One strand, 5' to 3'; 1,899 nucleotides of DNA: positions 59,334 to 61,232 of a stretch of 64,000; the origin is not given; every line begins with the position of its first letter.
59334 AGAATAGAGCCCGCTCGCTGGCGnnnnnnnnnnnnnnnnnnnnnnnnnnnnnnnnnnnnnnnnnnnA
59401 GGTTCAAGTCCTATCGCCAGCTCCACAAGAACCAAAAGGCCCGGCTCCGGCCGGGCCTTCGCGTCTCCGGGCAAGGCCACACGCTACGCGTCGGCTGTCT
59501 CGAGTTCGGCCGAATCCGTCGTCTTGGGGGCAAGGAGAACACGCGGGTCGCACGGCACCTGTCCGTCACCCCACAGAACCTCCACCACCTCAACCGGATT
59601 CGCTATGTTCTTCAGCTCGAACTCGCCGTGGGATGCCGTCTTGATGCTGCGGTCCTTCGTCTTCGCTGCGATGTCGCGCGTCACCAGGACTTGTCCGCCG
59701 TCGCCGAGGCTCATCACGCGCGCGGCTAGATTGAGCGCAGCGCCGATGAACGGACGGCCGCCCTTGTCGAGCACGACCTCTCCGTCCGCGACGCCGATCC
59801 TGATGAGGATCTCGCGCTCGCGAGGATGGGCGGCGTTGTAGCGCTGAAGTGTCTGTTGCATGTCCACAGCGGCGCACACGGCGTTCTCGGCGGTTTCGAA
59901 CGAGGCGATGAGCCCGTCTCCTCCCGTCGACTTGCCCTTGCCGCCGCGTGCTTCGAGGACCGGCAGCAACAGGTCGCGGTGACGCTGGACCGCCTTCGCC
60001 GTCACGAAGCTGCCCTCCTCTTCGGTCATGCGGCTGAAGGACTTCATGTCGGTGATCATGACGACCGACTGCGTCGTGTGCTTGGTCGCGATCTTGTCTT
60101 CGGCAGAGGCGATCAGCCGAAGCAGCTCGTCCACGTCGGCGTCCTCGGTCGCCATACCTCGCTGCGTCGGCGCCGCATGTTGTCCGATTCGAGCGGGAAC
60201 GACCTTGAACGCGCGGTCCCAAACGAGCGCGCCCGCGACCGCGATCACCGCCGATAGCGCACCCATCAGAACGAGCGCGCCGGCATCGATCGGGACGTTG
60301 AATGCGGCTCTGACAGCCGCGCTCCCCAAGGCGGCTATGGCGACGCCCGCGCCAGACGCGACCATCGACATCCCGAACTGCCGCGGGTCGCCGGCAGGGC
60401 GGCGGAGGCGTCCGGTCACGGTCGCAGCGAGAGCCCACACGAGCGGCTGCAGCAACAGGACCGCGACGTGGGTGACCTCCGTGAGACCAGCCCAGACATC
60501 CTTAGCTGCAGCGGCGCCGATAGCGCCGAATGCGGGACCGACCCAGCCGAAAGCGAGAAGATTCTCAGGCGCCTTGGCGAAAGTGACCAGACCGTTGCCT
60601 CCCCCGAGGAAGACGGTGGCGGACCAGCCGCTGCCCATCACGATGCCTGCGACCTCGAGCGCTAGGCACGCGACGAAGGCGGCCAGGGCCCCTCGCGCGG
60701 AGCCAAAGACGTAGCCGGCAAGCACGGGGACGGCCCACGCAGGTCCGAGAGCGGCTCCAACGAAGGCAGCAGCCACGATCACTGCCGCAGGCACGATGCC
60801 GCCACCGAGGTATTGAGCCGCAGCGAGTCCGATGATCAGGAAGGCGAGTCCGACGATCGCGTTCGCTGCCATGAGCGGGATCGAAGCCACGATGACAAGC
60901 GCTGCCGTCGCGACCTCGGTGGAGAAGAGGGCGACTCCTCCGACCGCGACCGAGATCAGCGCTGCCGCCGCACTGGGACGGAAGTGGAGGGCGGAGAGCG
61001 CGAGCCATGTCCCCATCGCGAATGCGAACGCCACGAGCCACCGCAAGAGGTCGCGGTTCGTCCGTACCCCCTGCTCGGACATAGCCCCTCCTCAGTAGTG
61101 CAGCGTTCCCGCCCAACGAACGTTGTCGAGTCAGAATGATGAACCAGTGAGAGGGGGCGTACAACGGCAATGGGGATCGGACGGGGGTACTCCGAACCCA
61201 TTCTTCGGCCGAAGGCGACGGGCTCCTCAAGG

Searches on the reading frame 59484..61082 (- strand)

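Call 81: search_protein_families(library=pfam, proteins=[window:59484-61082:-], max_evalue=0.0001)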
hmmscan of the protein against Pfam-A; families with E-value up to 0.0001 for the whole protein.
window:59484-61082:- (532 aa): 1 family
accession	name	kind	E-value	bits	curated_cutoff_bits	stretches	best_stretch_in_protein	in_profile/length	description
PF00211.25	Guanylate_cyc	-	3.6e-08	33.6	21.9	1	336-492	6-172/183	Adenylate and Guanylate cyclase catalytic domain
